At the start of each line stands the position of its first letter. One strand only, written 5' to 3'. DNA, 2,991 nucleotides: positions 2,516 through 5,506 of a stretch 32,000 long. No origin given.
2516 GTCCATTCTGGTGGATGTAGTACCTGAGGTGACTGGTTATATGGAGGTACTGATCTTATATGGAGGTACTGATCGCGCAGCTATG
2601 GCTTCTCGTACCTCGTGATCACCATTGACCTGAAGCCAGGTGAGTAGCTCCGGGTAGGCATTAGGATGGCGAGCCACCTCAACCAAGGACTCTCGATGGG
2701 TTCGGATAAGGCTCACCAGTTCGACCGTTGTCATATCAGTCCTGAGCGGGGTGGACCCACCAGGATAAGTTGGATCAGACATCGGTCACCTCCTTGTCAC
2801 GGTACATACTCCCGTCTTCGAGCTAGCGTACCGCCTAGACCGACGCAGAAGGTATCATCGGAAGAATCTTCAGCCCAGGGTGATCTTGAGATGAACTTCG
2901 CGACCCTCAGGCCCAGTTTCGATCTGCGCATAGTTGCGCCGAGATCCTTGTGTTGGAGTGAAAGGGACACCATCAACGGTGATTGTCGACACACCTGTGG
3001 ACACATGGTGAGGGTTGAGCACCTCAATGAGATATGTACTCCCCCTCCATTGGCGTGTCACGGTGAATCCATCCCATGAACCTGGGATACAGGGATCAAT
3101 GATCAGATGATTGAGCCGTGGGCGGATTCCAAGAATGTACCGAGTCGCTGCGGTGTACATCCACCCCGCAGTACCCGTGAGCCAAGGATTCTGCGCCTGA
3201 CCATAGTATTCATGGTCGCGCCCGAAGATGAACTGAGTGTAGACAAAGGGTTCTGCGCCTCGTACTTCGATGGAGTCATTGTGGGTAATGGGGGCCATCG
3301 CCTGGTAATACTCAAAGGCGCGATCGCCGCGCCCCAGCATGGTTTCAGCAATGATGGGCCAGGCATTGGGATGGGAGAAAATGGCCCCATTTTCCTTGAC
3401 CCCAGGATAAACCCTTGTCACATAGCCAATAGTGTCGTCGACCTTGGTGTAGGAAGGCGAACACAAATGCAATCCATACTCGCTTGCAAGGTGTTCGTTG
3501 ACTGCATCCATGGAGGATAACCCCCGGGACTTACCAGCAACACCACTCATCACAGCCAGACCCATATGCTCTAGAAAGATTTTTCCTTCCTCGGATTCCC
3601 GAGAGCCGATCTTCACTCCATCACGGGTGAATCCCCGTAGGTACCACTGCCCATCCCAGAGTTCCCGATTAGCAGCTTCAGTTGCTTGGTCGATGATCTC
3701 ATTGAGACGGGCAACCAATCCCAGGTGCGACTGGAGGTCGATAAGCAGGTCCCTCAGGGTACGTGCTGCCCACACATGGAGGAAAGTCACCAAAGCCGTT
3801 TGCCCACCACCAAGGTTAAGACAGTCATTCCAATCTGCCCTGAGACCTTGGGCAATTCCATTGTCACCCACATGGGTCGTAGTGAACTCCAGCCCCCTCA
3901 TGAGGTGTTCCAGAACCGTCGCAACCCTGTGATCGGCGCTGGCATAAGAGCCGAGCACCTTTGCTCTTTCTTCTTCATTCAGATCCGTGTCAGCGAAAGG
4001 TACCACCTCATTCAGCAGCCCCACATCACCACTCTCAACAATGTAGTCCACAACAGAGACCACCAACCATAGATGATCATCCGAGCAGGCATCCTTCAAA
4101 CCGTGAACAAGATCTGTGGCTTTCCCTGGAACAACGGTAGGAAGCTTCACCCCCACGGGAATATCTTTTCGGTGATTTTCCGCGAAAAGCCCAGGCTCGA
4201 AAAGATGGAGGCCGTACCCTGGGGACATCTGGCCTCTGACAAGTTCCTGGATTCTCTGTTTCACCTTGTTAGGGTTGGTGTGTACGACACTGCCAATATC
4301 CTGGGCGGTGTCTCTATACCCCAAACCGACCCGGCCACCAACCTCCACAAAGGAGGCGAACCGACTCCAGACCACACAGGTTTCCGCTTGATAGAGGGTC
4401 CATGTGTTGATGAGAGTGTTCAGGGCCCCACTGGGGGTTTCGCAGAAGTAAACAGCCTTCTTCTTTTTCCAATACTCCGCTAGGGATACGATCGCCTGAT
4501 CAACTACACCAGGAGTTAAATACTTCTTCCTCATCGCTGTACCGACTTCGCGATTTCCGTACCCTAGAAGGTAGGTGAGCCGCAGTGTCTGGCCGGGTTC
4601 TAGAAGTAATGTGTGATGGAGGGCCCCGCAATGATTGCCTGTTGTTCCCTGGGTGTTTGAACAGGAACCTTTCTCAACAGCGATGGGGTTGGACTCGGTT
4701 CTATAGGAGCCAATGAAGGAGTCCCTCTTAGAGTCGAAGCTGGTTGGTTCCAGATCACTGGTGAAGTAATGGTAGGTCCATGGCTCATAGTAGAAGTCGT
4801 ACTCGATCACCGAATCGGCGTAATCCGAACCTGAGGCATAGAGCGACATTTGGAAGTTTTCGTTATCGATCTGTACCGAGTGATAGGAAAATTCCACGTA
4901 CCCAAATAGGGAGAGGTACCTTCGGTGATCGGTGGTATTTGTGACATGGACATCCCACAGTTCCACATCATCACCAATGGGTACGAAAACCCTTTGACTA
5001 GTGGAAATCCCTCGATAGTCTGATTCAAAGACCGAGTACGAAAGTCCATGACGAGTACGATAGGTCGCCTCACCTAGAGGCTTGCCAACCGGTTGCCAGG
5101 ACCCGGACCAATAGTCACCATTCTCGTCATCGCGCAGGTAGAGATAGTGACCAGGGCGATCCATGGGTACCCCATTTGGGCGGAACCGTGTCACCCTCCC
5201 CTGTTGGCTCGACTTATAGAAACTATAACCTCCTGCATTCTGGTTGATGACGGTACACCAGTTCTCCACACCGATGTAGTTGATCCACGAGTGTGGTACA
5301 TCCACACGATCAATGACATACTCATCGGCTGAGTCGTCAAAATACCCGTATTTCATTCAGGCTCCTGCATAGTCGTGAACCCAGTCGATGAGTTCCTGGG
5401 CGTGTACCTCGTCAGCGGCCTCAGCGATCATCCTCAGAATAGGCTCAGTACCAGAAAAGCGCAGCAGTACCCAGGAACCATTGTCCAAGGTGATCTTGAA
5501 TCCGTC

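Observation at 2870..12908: Seven-gene operon that looks like a phosphorolytic disaccharide-to-nucleotide-sugar salvage route (probably chitobiose to UDP-GlcNAc)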

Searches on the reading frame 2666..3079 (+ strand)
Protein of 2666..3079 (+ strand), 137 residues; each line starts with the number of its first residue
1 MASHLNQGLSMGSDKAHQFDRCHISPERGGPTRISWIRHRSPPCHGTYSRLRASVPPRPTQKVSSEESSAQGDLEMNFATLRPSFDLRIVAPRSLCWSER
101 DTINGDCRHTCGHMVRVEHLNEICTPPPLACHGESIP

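Call 8: search_protein_families(library=pfam, proteins=[window:2666-3079:+])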
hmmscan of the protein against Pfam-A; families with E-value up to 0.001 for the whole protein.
window:2666-3079:+ (137 aa): 0 families

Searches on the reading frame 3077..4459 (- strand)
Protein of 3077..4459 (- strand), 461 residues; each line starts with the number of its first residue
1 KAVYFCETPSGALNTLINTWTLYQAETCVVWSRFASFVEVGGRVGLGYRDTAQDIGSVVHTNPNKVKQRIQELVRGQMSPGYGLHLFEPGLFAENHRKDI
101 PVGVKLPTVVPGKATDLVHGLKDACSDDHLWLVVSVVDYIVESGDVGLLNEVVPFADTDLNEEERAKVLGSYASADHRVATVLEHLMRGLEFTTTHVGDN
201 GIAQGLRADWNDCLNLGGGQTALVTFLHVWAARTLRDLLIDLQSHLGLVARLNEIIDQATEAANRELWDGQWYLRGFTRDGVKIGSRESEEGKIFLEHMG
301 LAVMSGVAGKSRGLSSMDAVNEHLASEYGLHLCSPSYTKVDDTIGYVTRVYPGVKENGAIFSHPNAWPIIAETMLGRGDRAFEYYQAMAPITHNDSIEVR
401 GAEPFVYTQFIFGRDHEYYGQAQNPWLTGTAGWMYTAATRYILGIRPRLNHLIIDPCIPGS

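Call 29: search_solved_structures(query=window:3077-4459:-, max_evalue=1e-20, show_alignments=4)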
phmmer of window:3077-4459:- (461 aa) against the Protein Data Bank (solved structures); distinct sequences matched with E-value up to 1e-20: 15.
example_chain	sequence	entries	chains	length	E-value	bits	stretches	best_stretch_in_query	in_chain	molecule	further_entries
1v7v_A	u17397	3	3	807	1.6e-155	521.8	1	5-460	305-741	chitobiose phosphorylase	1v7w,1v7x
3qde_A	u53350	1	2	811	1.9e-79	271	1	251-459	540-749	Cellobiose phosphorylase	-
8ho7_A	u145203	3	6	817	2e-79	271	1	251-459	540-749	Cellobiose phosphorylase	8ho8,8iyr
8hob_A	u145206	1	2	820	7.3e-79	269.1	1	125-459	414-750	Cellobiose phosphorylase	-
8ho9_A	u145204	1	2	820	7.8e-78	265.7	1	125-459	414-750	Cellobiose phosphorylase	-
3s4c_A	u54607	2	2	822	2.1e-75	257.7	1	9-458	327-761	Lactose Phosphorylase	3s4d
3rrs_A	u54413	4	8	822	2.4e-75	257.5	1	9-458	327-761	Cellobiose phosphorylase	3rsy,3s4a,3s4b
8bou_A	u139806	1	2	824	4.6e-74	253.3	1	6-459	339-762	N,N'-diacetylchitobiose phosphorylase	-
2cqs_A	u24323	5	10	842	2.3e-73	251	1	251-458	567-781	Cellobiose Phosphorylase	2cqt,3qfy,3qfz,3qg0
3afj_A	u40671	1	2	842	1.2e-72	248.6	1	7-458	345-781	Cellobiose Phosphorylase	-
3act_A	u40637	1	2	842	1.9e-72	247.9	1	251-458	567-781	Cellobiose Phosphorylase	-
3acs_A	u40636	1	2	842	3.2e-72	247.2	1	251-458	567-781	Cellobiose Phosphorylase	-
8rf9_A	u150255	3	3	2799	3.6e-48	167.9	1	120-459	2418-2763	Cyclic beta 1-2 glucan synthetase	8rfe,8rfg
8rf0_A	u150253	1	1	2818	3.6e-48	167.9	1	120-459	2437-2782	Cyclic beta-(1,2)-glucan synthase NdvB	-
4zle_A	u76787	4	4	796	8.1e-37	130.5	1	126-459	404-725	Putative b-glycan phosphorylase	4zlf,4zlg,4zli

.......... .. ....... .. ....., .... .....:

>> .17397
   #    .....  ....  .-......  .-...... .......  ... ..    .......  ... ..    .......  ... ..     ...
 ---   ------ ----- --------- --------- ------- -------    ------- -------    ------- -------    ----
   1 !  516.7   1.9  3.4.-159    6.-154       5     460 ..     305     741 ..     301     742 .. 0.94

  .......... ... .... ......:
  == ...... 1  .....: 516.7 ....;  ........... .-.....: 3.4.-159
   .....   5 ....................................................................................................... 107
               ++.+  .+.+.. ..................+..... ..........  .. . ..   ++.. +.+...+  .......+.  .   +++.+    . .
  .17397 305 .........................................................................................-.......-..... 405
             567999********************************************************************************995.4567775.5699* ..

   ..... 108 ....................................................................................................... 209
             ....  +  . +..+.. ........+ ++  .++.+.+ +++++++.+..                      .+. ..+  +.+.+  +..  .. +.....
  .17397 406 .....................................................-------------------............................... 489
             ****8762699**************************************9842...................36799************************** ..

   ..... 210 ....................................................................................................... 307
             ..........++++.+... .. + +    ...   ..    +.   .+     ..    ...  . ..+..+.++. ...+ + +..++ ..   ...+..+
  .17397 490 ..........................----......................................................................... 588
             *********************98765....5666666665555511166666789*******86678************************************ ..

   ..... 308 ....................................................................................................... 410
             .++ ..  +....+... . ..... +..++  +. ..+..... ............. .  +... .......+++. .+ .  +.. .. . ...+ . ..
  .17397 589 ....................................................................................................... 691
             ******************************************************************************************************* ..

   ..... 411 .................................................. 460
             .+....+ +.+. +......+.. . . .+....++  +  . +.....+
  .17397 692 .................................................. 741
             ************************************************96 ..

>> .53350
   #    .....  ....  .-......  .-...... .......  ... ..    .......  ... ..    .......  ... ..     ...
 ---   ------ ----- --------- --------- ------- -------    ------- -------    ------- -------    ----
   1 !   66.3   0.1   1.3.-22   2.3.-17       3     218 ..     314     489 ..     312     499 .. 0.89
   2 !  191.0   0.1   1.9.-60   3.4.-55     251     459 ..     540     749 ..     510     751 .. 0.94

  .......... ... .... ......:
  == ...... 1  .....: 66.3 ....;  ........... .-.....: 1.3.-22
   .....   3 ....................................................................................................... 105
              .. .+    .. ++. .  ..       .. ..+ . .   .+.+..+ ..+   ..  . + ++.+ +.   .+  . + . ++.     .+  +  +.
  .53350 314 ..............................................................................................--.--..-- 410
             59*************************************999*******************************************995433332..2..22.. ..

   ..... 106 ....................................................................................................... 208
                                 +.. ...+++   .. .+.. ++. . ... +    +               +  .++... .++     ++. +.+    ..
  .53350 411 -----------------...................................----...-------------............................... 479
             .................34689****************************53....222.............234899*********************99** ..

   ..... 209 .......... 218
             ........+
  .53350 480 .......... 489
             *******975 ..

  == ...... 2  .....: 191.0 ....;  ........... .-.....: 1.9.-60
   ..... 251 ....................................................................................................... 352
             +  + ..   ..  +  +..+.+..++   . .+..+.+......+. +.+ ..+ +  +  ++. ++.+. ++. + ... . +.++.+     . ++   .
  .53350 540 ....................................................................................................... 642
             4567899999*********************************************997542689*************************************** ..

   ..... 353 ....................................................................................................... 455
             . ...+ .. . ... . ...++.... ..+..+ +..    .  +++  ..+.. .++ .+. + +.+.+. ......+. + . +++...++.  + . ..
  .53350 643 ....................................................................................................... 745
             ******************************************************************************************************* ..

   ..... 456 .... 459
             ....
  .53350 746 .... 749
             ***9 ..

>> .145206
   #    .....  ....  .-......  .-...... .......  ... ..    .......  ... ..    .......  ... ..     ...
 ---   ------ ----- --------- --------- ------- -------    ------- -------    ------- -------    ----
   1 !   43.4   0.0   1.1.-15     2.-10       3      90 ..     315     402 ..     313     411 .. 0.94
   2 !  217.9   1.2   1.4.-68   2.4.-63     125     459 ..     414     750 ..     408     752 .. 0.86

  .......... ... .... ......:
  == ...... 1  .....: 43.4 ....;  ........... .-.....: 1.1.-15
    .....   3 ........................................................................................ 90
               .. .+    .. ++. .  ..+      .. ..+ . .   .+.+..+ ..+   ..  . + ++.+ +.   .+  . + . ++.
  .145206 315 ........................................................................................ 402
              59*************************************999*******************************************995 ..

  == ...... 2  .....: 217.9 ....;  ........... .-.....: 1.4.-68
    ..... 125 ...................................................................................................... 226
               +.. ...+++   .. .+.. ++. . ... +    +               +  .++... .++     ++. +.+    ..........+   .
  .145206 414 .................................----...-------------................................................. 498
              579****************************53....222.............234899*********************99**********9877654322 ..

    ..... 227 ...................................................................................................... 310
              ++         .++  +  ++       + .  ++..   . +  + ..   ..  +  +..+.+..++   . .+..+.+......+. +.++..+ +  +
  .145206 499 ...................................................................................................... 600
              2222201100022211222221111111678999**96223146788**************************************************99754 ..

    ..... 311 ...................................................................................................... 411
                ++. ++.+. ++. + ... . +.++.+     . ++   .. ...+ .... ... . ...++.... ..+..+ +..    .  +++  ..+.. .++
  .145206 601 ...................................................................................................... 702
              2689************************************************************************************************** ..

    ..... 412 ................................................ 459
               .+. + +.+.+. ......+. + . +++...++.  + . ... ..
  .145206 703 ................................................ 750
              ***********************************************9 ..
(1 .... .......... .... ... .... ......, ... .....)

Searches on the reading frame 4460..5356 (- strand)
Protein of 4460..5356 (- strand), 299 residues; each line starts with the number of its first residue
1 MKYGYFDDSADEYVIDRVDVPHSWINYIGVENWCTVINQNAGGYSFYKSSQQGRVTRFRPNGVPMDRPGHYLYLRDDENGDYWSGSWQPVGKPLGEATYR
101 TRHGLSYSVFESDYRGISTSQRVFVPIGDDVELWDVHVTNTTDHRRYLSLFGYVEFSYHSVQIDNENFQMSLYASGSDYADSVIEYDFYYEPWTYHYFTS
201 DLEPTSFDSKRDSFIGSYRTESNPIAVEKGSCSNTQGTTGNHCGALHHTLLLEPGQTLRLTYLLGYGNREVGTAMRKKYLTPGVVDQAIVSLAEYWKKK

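Call 86: search_solved_structures(query=window:4460-5356:-, max_evalue=1e-20, show_alignments=2)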
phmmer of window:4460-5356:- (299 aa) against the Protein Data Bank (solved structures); distinct sequences matched with E-value up to 1e-20: 14.
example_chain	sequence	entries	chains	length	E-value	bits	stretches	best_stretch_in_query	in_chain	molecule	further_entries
1v7v_A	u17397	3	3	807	6.3e-104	350.9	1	1-298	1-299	chitobiose phosphorylase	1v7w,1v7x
8bou_A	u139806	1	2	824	3.5e-53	184.2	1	1-296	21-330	N,N'-diacetylchitobiose phosphorylase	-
3rrs_A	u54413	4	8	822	1.4e-49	172.4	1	1-267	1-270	Cellobiose phosphorylase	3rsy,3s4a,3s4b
3s4c_A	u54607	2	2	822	1.4e-49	172.4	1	1-267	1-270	Lactose Phosphorylase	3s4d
3afj_A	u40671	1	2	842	1.7e-47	165.5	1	1-267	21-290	Cellobiose Phosphorylase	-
3act_A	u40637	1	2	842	1.7e-47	165.5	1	1-267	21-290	Cellobiose Phosphorylase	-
2cqs_A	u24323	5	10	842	1.7e-47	165.5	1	1-267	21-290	Cellobiose Phosphorylase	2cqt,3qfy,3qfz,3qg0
3acs_A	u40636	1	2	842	1.7e-47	165.5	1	1-267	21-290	Cellobiose Phosphorylase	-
8ho9_A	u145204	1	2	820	2.7e-47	164.9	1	2-269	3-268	Cellobiose phosphorylase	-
8hob_A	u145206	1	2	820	2.8e-47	164.8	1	2-269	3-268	Cellobiose phosphorylase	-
3qde_A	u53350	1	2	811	1.1e-46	162.8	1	1-269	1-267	Cellobiose phosphorylase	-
8ho7_A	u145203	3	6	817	4e-46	161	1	1-269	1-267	Cellobiose phosphorylase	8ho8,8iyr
8rf9_A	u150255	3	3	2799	1.2e-28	103.6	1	3-275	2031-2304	Cyclic beta 1-2 glucan synthetase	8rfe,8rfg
8rf0_A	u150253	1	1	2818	1.2e-28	103.6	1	3-275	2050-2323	Cyclic beta-(1,2)-glucan synthase NdvB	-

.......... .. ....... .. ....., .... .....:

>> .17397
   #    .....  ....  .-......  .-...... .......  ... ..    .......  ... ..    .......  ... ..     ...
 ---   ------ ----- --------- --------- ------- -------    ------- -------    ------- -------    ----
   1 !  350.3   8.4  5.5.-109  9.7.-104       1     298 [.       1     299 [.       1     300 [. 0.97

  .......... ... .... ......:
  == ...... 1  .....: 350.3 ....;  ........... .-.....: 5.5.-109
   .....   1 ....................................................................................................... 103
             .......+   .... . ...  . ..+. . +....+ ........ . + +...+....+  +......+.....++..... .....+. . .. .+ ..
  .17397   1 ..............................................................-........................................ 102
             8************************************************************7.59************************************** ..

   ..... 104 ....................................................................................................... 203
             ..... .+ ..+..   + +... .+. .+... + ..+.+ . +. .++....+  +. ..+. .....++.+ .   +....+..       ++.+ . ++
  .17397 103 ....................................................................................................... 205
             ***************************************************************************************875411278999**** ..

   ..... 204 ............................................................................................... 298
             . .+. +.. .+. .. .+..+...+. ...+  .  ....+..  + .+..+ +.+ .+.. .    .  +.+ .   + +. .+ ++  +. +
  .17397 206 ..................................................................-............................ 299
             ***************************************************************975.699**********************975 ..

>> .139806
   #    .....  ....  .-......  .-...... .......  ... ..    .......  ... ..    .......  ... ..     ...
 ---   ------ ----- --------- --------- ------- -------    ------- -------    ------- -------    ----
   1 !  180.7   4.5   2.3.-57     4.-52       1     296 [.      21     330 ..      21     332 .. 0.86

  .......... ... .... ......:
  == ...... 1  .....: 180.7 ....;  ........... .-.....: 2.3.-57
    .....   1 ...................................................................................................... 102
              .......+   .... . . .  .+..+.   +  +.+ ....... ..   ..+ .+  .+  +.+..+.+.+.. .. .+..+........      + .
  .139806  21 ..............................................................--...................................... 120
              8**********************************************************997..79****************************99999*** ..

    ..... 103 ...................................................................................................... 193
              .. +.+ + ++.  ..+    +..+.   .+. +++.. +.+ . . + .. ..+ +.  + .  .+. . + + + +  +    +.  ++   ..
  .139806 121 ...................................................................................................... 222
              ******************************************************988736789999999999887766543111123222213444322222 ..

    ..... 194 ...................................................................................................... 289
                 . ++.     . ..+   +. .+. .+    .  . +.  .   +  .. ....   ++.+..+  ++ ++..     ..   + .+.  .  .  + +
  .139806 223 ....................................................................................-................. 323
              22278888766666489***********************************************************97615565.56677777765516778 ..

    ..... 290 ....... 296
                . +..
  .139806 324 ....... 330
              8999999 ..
